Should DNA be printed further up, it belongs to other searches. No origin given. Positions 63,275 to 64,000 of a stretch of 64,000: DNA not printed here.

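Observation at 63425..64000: GC-rich hexapeptide-repeat ORF ending in a perfect 126-bp tandem duplication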

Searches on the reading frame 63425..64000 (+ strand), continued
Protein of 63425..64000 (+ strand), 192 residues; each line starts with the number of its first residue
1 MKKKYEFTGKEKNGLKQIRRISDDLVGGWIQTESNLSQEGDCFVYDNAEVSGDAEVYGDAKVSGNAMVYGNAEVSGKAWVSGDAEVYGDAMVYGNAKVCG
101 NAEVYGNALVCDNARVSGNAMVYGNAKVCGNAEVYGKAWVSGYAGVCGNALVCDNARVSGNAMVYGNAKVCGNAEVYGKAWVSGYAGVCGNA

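Call 21: search_protein_families(library=padloc, proteins=[window:63425-64000:+, P0004, P0008, P0043, P0098], max_evalue=0.01)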
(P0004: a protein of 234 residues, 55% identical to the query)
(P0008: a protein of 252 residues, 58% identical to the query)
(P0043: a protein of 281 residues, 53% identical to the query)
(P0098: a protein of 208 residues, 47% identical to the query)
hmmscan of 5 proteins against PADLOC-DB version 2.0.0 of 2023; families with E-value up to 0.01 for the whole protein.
window:63425-64000:+ (192 aa): 0 families

P0004 (234 aa): 0 families

P0008 (252 aa): 0 families

P0043 (281 aa): 0 families

P0098 (208 aa): 0 families

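Call 33: search_dna_similar(collection=phages, query=window:63425-64000:+, mode=protein, max_evalue=1e-10, max_rows=60, rows=spread)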
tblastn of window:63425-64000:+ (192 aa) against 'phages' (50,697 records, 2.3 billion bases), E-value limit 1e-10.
Records with a match: 72; places in all: 156; records where one place covers at least 80% of the query: 39.
Best place of each record, by identity: 60-80% 2; <60% 70.
By first word of the organism name: Streptococcus 17; Liberibacter 12; Bacillus 10; Vibrio 5; Xanthomonas 4; Edwardsiella 4; Mannheimia 2; Lactobacillus 2; Bacteroides 2; Aeromonas 2; and 11 more.
By host as written in the record: Vibrio breoganii 5; - 5; Candidatus Liberibacter asiaticus UF506 4; Bacillus pumilus GR8 4; Streptococcus thermophilus 3; Mannheimia haemolytica 587A serotype A2 2; Lactobacillus fermentum 2; Candidatus Liberibacter asiaticus 2; and 40 more.
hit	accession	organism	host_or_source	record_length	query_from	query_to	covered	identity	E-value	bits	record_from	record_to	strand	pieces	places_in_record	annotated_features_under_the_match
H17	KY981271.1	Curvibacter phage P26059A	Curvibacter sp. IMCC26059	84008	6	192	97%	55.1%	3e-48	173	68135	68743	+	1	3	putative acyltransferase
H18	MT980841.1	Ruminococcus phage phiRM10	[Ruminococcus] gnavus ATCC 29149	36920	3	188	97%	54.6%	3e-46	167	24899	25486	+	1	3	gp34: hypothetical protein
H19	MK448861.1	Streptococcus phage Javan174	Streptococcus entericus DSM_14446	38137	1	182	95%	54.9%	2e-43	159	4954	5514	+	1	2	glycerol kinase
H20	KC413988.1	Streptococcus phage phiST1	Streptococcus suis ST1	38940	40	192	80%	62.7%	3e-40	150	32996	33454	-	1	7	hypothetical protein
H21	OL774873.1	Streptococcus phage MissD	Streptococcus mitis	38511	1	184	96%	51.7%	2e-22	172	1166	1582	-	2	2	putative transferase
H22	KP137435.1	Mannheimia phage vB_MhS_587AP2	Mannheimia haemolytica 587A serotype A2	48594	1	186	97%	50.0%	6e-21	170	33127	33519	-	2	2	hypothetical protein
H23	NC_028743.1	Mannheimia phage vB_MhS_587AP2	Mannheimia haemolytica 587A serotype A2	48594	1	186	97%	50.0%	6e-21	170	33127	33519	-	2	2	polymer-forming cytoskeletal protein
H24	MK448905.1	Streptococcus phage Javan318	Streptococcus mitis P-2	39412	26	189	85%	56.7%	2e-39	147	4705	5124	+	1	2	glycerol kinase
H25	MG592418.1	Vibrio phage 1.034.O._10N.261.46.B7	Vibrio breoganii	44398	26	192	87%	53.9%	5e-37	141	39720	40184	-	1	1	hypothetical protein | NVP1034O_CRISPR_spacer_4 | NVP1034O_CRISPR_spacer_1 | NVP1034O_CRISPR_spacer_3 | NVP1034O_CRISPR_spacer_2 | and 1 other names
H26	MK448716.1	Streptococcus phage Javan249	Streptococcus halotolerans HTS9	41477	26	188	85%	55.2%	6e-28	193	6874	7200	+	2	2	glycerol kinase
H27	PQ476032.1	Xanthomonas phage phiXacJX1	Xanthomonas citri pv. citri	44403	26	192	87%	53.7%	1e-36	210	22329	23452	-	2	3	hypothetical protein (x2)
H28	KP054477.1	Lactobacillus phage LfeInf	Lactobacillus fermentum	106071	1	191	99%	46.9%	6e-39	146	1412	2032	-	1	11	hypothetical protein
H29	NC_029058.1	Lactobacillus phage LfeInf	Lactobacillus fermentum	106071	1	191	99%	46.9%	6e-39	146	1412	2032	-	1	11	hypothetical protein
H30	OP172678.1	Bacteroides phage BF766P1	Bacteroides fragilis DA766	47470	1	174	91%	50.0%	2e-18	155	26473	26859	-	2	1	hypothetical protein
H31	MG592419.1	Vibrio phage 1.034.X._10N.261.46.B7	Vibrio breoganii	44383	26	180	81%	55.3%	4e-36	138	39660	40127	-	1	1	hypothetical protein | NVP1034X_CRISPR_spacer_5 | NVP1034X_CRISPR_spacer_1 | NVP1034X_CRISPR_spacer_4 | NVP1034X_CRISPR_spacer_3 | and 1 other names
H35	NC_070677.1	Streptococcus phage CHPC919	Streptococcus thermophilus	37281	1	176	92%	47.6%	2e-31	125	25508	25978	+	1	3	hypothetical protein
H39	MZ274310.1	Mycobacterium phage Boilgate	Mycobacterium smegmatis mc2 155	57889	1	176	92%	46.3%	9e-37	140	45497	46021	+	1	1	64: hypothetical protein | 63: NrdH-like glutaredoxin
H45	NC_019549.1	Liberibacter phage SC1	Candidatus Liberibacter asiaticus UF506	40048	15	174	83%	48.8%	3e-25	107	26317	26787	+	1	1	hypothetical protein (x2)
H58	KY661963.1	Liberibacter phage P-JXGC-3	Candidatus Liberibacter asiaticus str. ...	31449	15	152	72%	46.4%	5e-20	92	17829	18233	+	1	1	hypothetical protein (x2)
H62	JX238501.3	Bacillus phage phiAGATE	Bacillus pumilus GL1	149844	26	176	79%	41.1%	7e-20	92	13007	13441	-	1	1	putative hexapeptide repeat containing transferase like protein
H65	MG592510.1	Vibrio phage 1.139.A._10N.261.48.C6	Vibrio breoganii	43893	26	132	56%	56.1%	4e-24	103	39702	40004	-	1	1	trimeric LpxA-like protein | NVP1139A_CRISPR_spacer_1 | NVP1139A_CRISPR_spacer_2 | NVP1139A_CRISPR_spacer_3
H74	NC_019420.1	Edwardsiella phage KF-1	-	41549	1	103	54%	43.0%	7e-12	69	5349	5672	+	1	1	hypothetical protein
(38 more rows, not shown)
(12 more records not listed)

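Call 34: get_annotated_region(hit=H45, flank=3000)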
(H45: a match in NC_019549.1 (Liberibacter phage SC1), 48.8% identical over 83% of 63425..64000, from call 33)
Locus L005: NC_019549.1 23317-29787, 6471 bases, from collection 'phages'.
description: Liberibacter phage SC1, complete genome.
organism: Liberibacter phage SC1 (NCBI taxid 941969)
taxonomy: Viruses; Duplodnaviria; Heunggongvirae; Uroviricota; Caudoviricetes
host: Candidatus Liberibacter asiaticus UF506; source: Citrus paradisi; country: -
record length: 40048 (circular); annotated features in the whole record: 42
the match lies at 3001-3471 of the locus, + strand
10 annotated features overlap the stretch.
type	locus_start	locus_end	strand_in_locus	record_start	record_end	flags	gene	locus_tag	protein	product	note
rep_origin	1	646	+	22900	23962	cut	-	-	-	-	-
CDS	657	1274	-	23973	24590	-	-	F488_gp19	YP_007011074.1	transcriptional repressor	putative phage-related repressor protein C2; cd00093 superfamily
CDS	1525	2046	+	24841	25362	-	-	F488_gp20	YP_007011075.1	hypothetical protein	putative phage-related protein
CDS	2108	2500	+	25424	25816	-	-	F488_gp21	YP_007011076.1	hypothetical protein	putative phage-related protein; PRK08999 superfamily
CDS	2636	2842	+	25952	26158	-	-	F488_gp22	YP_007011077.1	hypothetical protein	putative phage-related UDP-glucuronosyltransferase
CDS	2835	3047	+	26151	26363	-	-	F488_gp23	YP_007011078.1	hypothetical protein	putative phage-related transferase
CDS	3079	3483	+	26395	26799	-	-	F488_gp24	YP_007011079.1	hypothetical protein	putative phage-related protein; COG1208 superfamily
CDS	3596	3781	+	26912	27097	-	-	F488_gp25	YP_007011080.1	anti-repressor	putative Bro-N family phage antirepressor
CDS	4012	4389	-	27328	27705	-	-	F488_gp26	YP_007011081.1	DUF1640 domain-containing protein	putative phage-related protein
CDS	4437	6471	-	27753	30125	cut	-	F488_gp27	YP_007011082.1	DNA primase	pfam08706 superfamily; P4 family phage; plasmid primase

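Call 41: find_related_loci(query=A1, collection=viral_contigs, flank=4000)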
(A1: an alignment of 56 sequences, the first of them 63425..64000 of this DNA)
Query A1 (192 aa) in viral_contigs; peptide patterns used: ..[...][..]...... (x = any residue, [..] = any of these).
600 stretches matched a pattern (row limit reached: there are more); 576 encode a relative of the query (tblastn E <= 1e-3); the best 80 are kept; 79 distinct loci.
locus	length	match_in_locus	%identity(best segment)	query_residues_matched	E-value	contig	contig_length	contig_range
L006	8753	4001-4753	56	1-192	2e-56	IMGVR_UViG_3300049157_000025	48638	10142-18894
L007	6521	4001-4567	54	4-192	4e-55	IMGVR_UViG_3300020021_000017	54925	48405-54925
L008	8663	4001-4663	55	1-192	9e-55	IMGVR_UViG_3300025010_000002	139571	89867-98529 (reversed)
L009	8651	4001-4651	57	21-192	1e-52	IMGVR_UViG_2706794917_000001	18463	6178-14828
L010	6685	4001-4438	62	1-192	9e-52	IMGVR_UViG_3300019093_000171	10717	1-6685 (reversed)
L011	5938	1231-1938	56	3-192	1e-51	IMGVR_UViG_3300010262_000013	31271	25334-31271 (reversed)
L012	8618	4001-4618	50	1-192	3e-51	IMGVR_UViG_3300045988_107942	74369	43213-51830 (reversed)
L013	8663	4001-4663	51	4-189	8e-51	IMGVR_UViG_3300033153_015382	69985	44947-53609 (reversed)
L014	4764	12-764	55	17-192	8e-51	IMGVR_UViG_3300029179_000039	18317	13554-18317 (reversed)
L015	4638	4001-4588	54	4-192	4e-50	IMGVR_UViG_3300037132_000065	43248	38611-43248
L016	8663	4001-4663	47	1-192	5e-50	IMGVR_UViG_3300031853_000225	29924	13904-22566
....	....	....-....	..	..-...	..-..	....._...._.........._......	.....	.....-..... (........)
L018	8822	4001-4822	61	3-192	5e-49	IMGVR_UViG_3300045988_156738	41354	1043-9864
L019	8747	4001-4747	53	3-192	7e-49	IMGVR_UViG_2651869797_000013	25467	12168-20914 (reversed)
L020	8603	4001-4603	52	3-192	1e-48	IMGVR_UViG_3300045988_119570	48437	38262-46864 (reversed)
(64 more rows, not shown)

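Call 43: predict_structure(alignment_id=A1)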
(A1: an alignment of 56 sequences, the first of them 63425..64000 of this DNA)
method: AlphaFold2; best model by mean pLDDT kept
length: 192 residues; sequences in the alignment: 56
mean_pLDDT: 81.2   pTM: 0.64
mean pLDDT of the five models: 81.2, 74.1, 66.5, 62.4, 58.3
residues with pLDDT >= 90: 83; 70-90: 67; 50-70: 26; < 50: 16
segments of 3 or more residues with pLDDT < 50: 53-55, 57-67
pLDDT, mean of each block of 10 residues (from residue 1): 90 93 91 79 71 49 46 61 71 80 87 90 94 94 94 93 92 89 83 50
secondary structure, 60 per line:
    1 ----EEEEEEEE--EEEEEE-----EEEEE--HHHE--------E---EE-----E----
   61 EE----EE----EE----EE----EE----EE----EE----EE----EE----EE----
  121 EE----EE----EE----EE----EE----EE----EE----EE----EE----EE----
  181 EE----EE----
elements in order: E5-12 E15-20 E26-30

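Call 46: fold_search(model_id=the predicted structure, library=pdb)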
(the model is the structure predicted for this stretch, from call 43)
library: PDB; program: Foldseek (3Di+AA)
matches with E <= 10: 62; with E <= 0.001: 0
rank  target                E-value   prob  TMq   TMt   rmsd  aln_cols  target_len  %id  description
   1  2f9c_B                4.9e-02  0.30  0.27  0.17  13.2       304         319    9  Crystal structure of YDCK from Salmonella cholerae. NESG target SCR6 (released 2005-12-20)
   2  5awg_B                3.0e-01  0.06  0.21  0.14  14.9       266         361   11  Crystal structure of Hg-bound SufB-SufC-SufD complex from Escherichia coli (released 2015-11-11)
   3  2f9c_A                5.3e-01  0.10  0.27  0.18  13.5       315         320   10  Crystal structure of YDCK from Salmonella cholerae. NESG target SCR6 (released 2005-12-20)
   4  2pig_B                7.6e-01  0.18  0.33  0.22  11.4       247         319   12  Crystal structure of ydcK from Salmonella cholerae at 2.38 A resolution. Northeast Structural Genomics target SCR6 (released 2007-04-24)
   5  9h78_B                7.6e-01  0.07  0.25  0.18  14.0       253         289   12  [FeS] cluster-loaded SMS complex from M. jannaschii (released 2025-06-04)
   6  5awf_B                9.0e-01  0.04  0.19  0.12  14.7       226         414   10  Crystal structure of SufB-SufC-SufD complex from Escherichia coli (released 2015-11-11)
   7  2b0r_B                1.4e+00  0.03  0.16  0.19  12.5       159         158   10  Crystal Structure of Cyclase-Associated Protein from Cryptosporidium parvum (released 2005-09-27)
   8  2zu0_B                1.4e+00  0.02  0.17  0.11  15.8       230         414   10  Crystal structure of SufC-SufD complex involved in the iron-sulfur cluster biosynthesis (released 2009-03-10)
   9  5izv_B                1.6e+00  0.07  0.13  0.08  14.1       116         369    7  Crystal structure of the legionella pneumophila effector protein RavZ - F222 (released 2016-11-09)
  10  5izv_A                1.7e+00  0.06  0.13  0.07  14.2       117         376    8  Crystal structure of the legionella pneumophila effector protein RavZ - F222 (released 2016-11-09)
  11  5awf_A                2.4e+00  0.01  0.17  0.11  14.2       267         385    9  Crystal structure of SufB-SufC-SufD complex from Escherichia coli (released 2015-11-11)
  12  6xja_P                2.6e+00  0.04  0.26  0.07  11.8       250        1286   12  Streptococcus Pneumoniae IgA1 Protease with IgA1 substrate (released 2021-01-20)
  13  5awf_E                3.1e+00  0.02  0.21  0.13  13.9       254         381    9  Crystal structure of SufB-SufC-SufD complex from Escherichia coli (released 2015-11-11)
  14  2zu0_A                3.6e+00  0.01  0.19  0.12  15.5       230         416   10  Crystal structure of SufC-SufD complex involved in the iron-sulfur cluster biosynthesis (released 2009-03-10)
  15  9u4u_A                3.6e+00  0.00  0.09  0.10  17.6       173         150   12  Structure of the functional amyloid FapC from Pseudomonas sp.UK4 (released 2025-08-06)
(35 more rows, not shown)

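Call 55: predict_structure(alignment_id=A2)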
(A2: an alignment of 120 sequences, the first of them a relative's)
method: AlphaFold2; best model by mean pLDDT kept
length: 252 residues; sequences in the alignment: 120
mean_pLDDT: 75.2   pTM: 0.46
mean pLDDT of the five models: 75.2, 69.6, 67.9, 67.6, 66.0
residues with pLDDT >= 90: 53; 70-90: 113; 50-70: 64; < 50: 22
segments of 3 or more residues with pLDDT < 50: 63-71, 73-77, 79-81, 85-87
pLDDT, mean of each block of 10 residues (from residue 1): 91 93 96 91 80 72 45 45 50 58 62 72 72 76 73 71 66 62 74 86 90 90 89 88 85 85
secondary structure, 60 per line:
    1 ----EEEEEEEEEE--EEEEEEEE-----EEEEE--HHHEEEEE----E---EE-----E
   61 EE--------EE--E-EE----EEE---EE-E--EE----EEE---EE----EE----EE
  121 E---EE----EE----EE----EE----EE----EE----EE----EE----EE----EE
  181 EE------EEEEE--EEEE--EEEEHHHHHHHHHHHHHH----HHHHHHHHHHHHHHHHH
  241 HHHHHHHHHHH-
elements in order: E5-14 E17-24 E30-34 E40-44 E60-62 E83-85 E101-103 E119-121 E179-182 E189-193 E196-199 E202-205 H206-219 H224-251

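Call 57: search_protein_families(library=phrogs, alignment_id=A3, max_evalue=0.00001)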
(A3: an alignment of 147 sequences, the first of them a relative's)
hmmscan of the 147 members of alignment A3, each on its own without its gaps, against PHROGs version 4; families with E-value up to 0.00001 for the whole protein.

A. member 1, L006:3268-3978:+ (237 aa): 8 families
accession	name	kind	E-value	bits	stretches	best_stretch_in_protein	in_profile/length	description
phrog_5070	-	unknown function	2.5e-108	360.5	3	1-142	1-149/182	-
phrog_7964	-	unknown function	9.3e-88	294.6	2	1-167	24-197/269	-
phrog_20532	-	unknown function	2.8e-22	80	0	174-195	1-22/100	-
phrog_31248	-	unknown function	1.6e-19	71.5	2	155-227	77-149/200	-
phrog_36281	-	unknown function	3.5e-14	53.9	2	37-136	169-268/290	-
phrog_20149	-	unknown function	9.7e-09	36.2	1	1-46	1-53/53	-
phrog_5353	-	unknown function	4.4e-08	34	1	36-198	17-179/256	-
phrog_4549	-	tail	2.2e-06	27.1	0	128-224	571-666/869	tail fiber protein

B. families by the number of members that match (of 147 scanned): 141 families (the first 25 are shown)
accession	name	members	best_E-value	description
phrog_7964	-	13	2.7e-166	-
phrog_5070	-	13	6.8e-151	-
phrog_20149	-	13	1.6e-20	-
phrog_20532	-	12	2.9e-41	-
phrog_36281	-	8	1.1e-25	-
phrog_5353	-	8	9.5e-14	-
phrog_31248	-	7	3.1e-39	-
phrog_130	-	3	2e-82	anti-repressor Ant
phrog_63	-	3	1.8e-61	anti-repressor Ant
phrog_245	-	3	5.6e-35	anti-repressor Ant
phrog_373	-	3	5.9e-14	anti-repressor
phrog_67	-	2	4.4e-83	DNA methyltransferase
phrog_463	-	2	1.1e-49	anti-repressor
phrog_2899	-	2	1.1e-48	anti-repressor Ant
phrog_7940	-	2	5.8e-48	-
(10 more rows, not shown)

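Call 66: get_annotated_region(hit=H25, flank=1500)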
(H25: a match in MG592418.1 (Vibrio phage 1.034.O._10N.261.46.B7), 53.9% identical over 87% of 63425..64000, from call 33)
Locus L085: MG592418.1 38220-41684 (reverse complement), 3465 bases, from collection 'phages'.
description: Vibrio phage 1.034.O._10N.261.46.B7, partial genome.
organism: Vibrio phage 1.034.O._10N.261.46.B7 (NCBI taxid 1881189)
taxonomy: Viruses; Duplodnaviria; Heunggongvirae; Uroviricota; Caudoviricetes; Zobellviridae
host: Vibrio breoganii; source: iron chloride precipitation of 0.2um-filtered seawater, resuspended in oxalate solution; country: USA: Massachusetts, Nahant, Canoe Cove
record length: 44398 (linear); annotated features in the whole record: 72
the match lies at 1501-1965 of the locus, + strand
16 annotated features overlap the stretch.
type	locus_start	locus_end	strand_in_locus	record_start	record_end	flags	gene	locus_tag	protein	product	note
CDS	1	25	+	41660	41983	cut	-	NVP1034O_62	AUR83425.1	hypothetical protein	NVP1034O_62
CDS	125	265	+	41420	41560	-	-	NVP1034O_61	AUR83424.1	TMhelix containing protein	NVP1034O_61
CDS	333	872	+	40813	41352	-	-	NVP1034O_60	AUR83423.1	hypothetical protein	NVP1034O_60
CDS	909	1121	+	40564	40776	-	-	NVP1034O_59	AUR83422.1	hypothetical protein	NVP1034O_59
CDS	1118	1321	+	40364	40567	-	-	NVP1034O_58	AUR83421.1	hypothetical protein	NVP1034O_58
CDS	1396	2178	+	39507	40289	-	-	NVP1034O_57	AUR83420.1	hypothetical protein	NVP1034O_57; aclame_best_match:protein:proph:183413; tara_best_match:OM-RGC.v1.013225368; cvp_best_match:RF_PEP_9632919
ncRNA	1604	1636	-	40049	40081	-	-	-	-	NVP1034O_CRISPR_spacer_5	CRISPR spacer 5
ncRNA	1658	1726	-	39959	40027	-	-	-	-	NVP1034O_CRISPR_spacer_4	CRISPR spacer 4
ncRNA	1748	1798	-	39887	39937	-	-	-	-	NVP1034O_CRISPR_spacer_3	CRISPR spacer 3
ncRNA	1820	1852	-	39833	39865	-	-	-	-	NVP1034O_CRISPR_spacer_2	CRISPR spacer 2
ncRNA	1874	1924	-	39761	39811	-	-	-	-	NVP1034O_CRISPR_spacer_1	CRISPR spacer 1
CDS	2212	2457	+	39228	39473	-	-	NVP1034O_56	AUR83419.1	hypothetical protein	NVP1034O_56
CDS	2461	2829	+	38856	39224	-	-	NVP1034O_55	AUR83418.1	hypothetical protein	NVP1034O_55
CDS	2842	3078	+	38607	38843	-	-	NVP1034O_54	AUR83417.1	hypothetical protein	NVP1034O_54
CDS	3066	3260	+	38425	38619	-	-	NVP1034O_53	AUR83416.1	hypothetical protein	NVP1034O_53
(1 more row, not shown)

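Call 67: get_annotated_region(hit=H65, flank=1500)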
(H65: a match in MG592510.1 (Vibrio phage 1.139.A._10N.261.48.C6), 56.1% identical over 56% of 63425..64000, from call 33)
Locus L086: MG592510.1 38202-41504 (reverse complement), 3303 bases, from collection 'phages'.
description: Vibrio phage 1.139.A._10N.261.48.C6, partial genome.
organism: Vibrio phage 1.139.A._10N.261.48.C6 (NCBI taxid 1881204)
taxonomy: Viruses; Duplodnaviria; Heunggongvirae; Uroviricota; Caudoviricetes; Zobellviridae
host: Vibrio breoganii; source: iron chloride precipitation of 0.2um-filtered seawater, resuspended in oxalate solution; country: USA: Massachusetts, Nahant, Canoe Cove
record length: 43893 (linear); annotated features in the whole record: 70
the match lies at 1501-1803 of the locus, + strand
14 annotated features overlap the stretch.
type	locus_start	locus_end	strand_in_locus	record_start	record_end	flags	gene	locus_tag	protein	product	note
CDS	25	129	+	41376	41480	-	-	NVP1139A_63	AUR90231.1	hypothetical protein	NVP1139A_63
CDS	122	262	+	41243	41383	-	-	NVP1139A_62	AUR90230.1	TMhelix containing protein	NVP1139A_62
CDS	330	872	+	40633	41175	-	-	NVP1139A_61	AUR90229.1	hypothetical protein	NVP1139A_61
CDS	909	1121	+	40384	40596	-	-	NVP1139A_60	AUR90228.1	hypothetical protein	NVP1139A_60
CDS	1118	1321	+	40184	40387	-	-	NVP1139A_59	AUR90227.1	hypothetical protein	NVP1139A_59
CDS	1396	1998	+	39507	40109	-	-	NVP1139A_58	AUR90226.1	trimeric LpxA-like protein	NVP1139A_58; aclame_best_match:protein:proph:178705; tara_best_match:OM-RGC.v1.021333030; ...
ncRNA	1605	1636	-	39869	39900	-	-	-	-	NVP1139A_CRISPR_spacer_3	CRISPR spacer 3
ncRNA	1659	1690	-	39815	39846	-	-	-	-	NVP1139A_CRISPR_spacer_2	CRISPR spacer 2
ncRNA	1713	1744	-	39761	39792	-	-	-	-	NVP1139A_CRISPR_spacer_1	CRISPR spacer 1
CDS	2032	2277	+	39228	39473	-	-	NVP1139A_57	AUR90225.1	hypothetical protein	NVP1139A_57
CDS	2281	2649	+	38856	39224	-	-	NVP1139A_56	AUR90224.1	hypothetical protein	NVP1139A_56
CDS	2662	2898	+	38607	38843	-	-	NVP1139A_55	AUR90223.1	hypothetical protein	NVP1139A_55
CDS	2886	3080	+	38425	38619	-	-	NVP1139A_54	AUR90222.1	hypothetical protein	NVP1139A_54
CDS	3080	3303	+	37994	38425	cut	-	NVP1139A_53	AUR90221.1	coil containing protein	NVP1139A_53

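Call 68: get_annotated_region(hit=H58, flank=1500)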
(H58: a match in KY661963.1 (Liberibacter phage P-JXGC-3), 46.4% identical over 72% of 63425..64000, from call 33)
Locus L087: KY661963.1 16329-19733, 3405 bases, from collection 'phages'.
description: Liberibacter phage P-JXGC-3, complete genome.
organism: Liberibacter phage P-JXGC-3 (NCBI taxid 1965455)
taxonomy: Viruses; Duplodnaviria; Heunggongvirae; Uroviricota; Caudoviricetes
host: Candidatus Liberibacter asiaticus str. JXGC; source: -; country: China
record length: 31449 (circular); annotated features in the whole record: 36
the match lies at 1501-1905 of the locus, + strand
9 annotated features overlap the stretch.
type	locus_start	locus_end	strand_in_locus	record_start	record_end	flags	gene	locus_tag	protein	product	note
CDS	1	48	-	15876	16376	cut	-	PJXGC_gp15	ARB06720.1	hypothetical protein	-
CDS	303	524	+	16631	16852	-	-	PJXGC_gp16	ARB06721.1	hypothetical protein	-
CDS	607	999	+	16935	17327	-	-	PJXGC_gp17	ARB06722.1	hypothetical protein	-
CDS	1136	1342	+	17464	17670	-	-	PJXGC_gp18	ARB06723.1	hypothetical protein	-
CDS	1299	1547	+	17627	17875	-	-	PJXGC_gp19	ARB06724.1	hypothetical protein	-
CDS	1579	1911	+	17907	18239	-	-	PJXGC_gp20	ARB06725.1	hypothetical protein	-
CDS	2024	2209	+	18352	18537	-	-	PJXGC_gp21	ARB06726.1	hypothetical protein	-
CDS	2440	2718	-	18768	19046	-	-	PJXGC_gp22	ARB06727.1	hypothetical protein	-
CDS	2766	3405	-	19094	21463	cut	-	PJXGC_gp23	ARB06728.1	DNA primase/helicase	putative phage-associated protein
